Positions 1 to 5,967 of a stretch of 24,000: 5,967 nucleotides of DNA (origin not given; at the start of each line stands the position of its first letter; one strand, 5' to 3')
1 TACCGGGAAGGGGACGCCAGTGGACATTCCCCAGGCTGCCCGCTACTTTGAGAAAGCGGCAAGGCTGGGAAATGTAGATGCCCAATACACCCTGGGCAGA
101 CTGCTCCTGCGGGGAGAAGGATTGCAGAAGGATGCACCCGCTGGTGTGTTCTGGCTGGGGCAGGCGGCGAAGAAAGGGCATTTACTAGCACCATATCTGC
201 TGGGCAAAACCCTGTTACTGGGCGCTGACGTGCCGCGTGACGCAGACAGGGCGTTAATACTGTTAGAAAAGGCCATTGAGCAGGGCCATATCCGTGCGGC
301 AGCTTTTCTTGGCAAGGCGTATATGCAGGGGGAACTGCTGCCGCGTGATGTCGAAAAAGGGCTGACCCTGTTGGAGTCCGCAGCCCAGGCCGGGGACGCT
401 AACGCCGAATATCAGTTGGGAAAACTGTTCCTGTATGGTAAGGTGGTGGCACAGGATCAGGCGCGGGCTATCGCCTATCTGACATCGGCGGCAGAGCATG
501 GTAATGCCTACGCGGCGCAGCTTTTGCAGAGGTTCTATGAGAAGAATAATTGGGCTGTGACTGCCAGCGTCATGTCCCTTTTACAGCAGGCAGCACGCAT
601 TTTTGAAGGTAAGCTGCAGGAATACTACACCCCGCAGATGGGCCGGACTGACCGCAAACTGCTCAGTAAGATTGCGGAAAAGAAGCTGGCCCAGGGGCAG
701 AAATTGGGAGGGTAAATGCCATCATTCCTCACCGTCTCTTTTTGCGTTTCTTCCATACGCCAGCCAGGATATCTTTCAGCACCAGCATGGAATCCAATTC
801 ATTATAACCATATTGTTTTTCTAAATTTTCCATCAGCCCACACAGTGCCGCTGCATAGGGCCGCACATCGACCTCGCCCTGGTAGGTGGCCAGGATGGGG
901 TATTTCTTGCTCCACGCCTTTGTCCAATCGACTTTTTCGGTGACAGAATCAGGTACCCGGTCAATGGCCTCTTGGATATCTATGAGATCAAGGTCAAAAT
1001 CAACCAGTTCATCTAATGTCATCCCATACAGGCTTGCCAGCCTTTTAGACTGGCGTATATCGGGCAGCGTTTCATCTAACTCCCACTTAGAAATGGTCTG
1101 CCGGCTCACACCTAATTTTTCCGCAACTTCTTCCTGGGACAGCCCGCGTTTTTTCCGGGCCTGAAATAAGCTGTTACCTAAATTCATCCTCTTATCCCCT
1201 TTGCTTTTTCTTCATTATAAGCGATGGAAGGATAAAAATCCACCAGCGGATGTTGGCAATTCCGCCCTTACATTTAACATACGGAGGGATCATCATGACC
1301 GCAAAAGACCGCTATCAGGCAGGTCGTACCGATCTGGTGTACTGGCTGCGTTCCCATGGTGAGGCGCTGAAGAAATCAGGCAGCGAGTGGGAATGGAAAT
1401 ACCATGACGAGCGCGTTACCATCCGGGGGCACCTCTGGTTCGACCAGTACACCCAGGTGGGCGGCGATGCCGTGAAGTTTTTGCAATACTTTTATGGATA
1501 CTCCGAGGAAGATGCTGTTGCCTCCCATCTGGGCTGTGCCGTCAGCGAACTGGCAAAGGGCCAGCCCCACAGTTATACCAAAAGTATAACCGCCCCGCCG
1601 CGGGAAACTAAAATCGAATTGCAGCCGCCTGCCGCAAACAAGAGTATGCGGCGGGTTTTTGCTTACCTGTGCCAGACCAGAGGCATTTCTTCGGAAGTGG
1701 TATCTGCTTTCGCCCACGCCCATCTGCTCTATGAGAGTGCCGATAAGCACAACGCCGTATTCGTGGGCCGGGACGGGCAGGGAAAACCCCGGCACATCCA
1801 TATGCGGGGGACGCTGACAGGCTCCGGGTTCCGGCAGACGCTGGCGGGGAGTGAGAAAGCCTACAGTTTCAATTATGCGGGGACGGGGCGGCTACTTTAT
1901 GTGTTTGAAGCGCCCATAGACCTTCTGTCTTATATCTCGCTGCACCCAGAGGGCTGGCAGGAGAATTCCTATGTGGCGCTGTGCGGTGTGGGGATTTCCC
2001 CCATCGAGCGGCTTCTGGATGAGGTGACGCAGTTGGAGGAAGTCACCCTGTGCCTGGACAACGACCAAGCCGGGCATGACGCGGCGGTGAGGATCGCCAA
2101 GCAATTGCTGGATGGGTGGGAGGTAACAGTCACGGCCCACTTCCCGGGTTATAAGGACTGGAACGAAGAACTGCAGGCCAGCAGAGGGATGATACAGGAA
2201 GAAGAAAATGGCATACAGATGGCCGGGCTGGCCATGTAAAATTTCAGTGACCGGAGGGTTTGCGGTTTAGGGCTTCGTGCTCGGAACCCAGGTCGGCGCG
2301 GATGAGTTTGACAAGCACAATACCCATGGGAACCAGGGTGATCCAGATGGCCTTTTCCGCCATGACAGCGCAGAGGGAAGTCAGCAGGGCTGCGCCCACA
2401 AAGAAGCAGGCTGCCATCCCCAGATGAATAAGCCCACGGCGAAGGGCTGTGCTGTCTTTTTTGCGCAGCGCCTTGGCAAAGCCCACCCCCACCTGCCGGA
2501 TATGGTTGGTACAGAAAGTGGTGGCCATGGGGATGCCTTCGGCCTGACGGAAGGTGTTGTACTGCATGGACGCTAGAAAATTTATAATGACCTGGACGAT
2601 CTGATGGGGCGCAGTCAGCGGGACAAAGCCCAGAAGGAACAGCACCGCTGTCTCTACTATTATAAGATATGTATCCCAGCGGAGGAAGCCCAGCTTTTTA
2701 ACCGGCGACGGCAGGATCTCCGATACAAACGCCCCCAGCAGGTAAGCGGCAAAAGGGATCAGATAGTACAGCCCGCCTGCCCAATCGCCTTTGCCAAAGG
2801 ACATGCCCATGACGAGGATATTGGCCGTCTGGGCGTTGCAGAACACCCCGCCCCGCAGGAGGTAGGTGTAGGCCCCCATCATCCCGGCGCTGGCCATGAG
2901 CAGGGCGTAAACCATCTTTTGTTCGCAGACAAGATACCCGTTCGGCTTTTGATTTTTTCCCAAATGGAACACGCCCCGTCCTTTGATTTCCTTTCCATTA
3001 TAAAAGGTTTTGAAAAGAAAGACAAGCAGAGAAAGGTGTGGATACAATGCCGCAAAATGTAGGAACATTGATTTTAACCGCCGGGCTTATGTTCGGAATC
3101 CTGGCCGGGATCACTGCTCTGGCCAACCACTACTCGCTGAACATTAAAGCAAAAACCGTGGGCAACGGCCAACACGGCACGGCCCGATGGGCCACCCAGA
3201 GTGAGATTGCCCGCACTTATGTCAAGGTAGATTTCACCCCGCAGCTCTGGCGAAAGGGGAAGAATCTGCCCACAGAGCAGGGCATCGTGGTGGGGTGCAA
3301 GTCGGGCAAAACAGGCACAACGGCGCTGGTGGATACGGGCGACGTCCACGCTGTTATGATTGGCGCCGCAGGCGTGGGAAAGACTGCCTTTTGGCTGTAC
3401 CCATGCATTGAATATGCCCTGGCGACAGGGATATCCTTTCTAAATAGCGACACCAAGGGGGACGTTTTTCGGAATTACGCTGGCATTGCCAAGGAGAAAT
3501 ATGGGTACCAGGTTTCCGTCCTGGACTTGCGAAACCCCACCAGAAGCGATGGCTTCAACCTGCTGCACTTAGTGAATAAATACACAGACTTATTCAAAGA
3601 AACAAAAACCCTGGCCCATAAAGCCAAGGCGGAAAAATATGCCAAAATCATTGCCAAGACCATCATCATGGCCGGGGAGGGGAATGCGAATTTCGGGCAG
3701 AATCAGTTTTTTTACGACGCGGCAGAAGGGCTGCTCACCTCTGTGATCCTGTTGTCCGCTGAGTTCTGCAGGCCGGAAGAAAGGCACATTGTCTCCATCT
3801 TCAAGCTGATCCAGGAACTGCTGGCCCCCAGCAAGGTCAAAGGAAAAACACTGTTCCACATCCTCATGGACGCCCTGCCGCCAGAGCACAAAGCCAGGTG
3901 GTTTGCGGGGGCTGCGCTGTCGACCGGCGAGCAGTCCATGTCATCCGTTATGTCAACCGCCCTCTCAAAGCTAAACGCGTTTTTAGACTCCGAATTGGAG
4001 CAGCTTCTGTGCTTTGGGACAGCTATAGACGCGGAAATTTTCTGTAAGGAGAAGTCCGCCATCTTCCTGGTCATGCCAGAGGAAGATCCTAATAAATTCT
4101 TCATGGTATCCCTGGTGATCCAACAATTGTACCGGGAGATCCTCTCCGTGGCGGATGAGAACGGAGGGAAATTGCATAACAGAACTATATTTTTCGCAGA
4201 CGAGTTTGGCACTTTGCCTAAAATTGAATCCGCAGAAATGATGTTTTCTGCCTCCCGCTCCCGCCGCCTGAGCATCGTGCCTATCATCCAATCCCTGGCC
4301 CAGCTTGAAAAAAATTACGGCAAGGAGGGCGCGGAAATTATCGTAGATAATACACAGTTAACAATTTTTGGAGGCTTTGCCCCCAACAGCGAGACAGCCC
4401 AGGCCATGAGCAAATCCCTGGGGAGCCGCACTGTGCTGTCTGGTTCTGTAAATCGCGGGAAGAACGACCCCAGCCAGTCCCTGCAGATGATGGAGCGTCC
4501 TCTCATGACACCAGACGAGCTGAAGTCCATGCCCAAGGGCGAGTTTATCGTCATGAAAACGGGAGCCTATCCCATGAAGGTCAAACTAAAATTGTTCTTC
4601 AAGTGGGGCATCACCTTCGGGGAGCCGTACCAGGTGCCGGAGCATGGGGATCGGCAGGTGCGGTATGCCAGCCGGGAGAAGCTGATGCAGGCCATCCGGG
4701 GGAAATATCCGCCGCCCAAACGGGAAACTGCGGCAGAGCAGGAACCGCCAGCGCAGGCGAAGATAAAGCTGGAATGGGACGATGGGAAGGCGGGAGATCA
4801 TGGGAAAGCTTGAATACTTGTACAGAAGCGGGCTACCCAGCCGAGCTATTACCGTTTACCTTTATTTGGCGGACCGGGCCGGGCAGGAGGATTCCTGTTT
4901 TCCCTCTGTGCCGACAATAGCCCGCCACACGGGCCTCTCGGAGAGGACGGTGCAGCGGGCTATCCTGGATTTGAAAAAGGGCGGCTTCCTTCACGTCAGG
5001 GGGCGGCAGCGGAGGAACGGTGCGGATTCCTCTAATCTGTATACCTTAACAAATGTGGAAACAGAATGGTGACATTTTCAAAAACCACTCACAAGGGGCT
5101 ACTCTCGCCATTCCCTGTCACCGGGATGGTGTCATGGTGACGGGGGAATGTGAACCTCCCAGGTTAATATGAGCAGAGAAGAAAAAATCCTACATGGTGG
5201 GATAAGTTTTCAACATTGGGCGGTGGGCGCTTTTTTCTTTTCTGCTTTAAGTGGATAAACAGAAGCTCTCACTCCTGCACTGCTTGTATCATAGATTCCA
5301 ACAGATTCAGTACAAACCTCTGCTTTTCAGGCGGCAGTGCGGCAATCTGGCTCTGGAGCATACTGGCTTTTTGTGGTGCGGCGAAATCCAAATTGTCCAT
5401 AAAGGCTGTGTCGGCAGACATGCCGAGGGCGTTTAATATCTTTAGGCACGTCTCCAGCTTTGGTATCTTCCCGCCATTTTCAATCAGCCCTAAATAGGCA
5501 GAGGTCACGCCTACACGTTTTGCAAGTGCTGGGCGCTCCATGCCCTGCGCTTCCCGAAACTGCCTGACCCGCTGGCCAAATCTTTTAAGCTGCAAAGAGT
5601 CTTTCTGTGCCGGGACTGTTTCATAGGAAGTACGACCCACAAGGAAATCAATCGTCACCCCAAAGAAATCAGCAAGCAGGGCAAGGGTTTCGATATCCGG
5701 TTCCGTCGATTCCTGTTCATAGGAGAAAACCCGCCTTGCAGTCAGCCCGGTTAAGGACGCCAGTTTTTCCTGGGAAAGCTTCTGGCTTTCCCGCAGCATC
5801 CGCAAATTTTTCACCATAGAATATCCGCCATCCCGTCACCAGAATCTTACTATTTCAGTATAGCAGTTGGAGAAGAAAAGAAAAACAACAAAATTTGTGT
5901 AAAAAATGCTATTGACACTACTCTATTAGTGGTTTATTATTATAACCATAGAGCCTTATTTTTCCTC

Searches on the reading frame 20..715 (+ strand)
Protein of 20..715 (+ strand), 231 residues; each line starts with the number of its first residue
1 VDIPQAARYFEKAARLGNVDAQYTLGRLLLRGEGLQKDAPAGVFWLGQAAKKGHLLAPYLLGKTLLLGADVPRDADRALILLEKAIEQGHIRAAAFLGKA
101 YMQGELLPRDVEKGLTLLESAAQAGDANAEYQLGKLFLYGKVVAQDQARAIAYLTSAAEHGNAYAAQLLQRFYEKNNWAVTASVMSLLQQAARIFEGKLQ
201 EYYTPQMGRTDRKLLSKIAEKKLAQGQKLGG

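Call 55: search_protein_families(library=pfam, proteins=[window:20-715:+], max_evalue=0.001)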
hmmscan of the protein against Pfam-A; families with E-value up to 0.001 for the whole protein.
window:20-715:+ (231 aa): 2 families
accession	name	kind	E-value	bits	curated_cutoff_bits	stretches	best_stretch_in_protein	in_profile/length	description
PF08238.18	Sel1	-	8.1e-32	108.9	30.7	4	128-162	2-36/36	Sel1 repeat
PF23310.1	TPR_27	-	5.3e-12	45.8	27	0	109-157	43-91/110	Plant tetratrico peptide repeats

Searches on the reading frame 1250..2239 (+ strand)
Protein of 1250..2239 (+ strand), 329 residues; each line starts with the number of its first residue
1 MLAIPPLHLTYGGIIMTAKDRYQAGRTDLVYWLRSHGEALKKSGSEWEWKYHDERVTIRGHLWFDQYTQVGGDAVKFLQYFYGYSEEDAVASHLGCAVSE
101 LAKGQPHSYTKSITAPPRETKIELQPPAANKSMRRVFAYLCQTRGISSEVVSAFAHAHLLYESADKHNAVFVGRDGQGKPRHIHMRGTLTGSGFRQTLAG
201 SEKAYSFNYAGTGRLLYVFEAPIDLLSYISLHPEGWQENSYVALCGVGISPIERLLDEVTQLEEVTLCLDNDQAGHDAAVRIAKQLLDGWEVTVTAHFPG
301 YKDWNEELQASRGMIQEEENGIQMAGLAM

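Call 55: search_protein_families(library=pfam, proteins=[window:1250-2239:+], max_evalue=0.001)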
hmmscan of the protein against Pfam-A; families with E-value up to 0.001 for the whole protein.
window:1250-2239:+ (329 aa): 4 families
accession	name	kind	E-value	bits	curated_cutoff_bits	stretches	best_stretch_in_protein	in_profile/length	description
PF13154.11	DUF3991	-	1.6e-20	73.7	24.5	1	138-209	1-71/74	Protein of unknown function (DUF3991)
PF13155.12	Toprim_2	-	1e-17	64.7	22.1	1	217-307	1-87/88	Toprim-like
PF13662.12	Toprim_4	-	1.1e-05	26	25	1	239-294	21-81/85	Toprim domain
PF13362.12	Toprim_3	-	0.00048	21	27.2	1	258-310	37-91/95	Toprim domain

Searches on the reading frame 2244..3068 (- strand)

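Call 55: search_protein_families(library=pfam, proteins=[window:2244-3068:-], max_evalue=0.001)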
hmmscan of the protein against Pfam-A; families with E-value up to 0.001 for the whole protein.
window:2244-3068:- (274 aa): 1 family
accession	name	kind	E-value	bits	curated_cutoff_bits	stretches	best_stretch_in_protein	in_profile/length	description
PF06912.16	DUF1275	-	1.5e-41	142.8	25.4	1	55-253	3-192/193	Protein of unknown function (DUF1275)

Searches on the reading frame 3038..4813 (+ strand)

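Call 55: search_protein_families(library=pfam, proteins=[window:3038-4813:+], max_evalue=0.001)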
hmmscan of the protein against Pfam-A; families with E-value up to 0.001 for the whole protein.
window:3038-4813:+ (591 aa): 3 families
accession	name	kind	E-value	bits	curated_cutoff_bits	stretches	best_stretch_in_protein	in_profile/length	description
PF02534.20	T4SS-DNA_transf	-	8.1e-47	160.6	20.1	1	76-523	18-448/468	Type IV secretory system Conjugative DNA transfer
PF12696.13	TraG-D_C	-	8.2e-29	100.5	22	1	384-500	3-126/126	TraM recognition site of TraD and TraG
PF10412.15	TrwB_AAD_bind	-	1.3e-17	64.3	20.5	1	356-513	223-381/387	Type IV secretion-system coupling protein DNA-binding domain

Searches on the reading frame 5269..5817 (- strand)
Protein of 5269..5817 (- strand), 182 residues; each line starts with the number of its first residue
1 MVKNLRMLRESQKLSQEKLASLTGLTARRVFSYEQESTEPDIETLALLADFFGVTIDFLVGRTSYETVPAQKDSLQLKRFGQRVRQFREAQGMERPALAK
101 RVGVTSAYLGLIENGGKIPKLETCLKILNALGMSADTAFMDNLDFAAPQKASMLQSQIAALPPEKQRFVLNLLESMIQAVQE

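Call 55: search_protein_families(library=pfam, proteins=[window:5269-5817:-], max_evalue=0.001)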
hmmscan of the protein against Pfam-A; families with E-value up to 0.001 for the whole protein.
window:5269-5817:- (182 aa): 5 families
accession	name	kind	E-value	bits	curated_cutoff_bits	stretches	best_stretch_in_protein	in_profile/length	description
PF01381.28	HTH_3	-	9.6e-27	93.2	23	2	5-59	1-55/55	Helix-turn-helix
PF13560.12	HTH_31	-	6.6e-21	74.8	27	2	79-136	1-59/64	Helix-turn-helix domain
PF12844.13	HTH_19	-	7.8e-15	55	30.2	2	3-57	2-56/64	Helix-turn-helix domain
PF13443.12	HTH_26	-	2.1e-08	34.8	22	1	4-56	1-54/63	Cro/C1-type HTH DNA-binding domain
PF13413.12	HTH_25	-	6.4e-06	26.3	24.6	0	85-115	3-33/62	Helix-turn-helix domain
